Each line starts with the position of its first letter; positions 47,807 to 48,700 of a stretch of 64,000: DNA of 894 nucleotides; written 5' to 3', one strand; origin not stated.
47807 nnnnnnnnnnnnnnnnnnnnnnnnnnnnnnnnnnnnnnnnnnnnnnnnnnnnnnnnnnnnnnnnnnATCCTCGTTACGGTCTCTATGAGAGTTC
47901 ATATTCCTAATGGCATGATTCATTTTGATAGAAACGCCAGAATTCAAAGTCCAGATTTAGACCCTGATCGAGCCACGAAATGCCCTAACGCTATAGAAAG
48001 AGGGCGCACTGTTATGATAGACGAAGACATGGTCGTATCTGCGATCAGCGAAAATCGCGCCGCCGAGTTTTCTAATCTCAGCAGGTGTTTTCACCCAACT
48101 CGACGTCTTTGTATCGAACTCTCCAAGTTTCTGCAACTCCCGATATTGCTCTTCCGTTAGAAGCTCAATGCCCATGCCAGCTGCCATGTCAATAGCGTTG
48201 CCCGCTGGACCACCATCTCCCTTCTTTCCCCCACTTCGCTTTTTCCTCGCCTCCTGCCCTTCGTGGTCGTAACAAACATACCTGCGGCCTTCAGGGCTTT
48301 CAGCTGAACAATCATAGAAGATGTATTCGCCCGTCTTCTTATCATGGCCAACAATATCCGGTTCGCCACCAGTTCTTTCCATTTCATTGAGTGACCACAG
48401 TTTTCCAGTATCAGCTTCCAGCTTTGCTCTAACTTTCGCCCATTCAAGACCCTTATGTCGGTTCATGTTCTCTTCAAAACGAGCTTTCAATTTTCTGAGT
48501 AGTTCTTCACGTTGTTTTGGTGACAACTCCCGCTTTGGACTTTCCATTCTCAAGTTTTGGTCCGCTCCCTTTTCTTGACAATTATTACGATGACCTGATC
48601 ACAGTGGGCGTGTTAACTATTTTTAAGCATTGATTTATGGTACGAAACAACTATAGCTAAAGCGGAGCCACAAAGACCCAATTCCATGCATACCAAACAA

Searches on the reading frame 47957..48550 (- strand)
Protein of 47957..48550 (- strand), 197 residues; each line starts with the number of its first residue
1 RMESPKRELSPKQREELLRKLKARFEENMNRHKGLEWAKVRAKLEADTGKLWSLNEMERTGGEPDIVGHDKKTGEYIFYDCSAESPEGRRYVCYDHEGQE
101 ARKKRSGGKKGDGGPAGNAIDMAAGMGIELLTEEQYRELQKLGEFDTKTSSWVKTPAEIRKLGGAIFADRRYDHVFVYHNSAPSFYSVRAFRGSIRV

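Call 33: search_protein_families(library=pfam, proteins=[window:47957-48550:-], max_evalue=0.001)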
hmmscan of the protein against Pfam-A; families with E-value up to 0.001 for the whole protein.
window:47957-48550:- (197 aa): 1 family
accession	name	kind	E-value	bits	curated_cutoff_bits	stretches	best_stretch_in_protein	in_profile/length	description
PF14066.11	DUF4256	-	8.9e-84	279.8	27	1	17-197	1-173/173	Protein of unknown function (DUF4256)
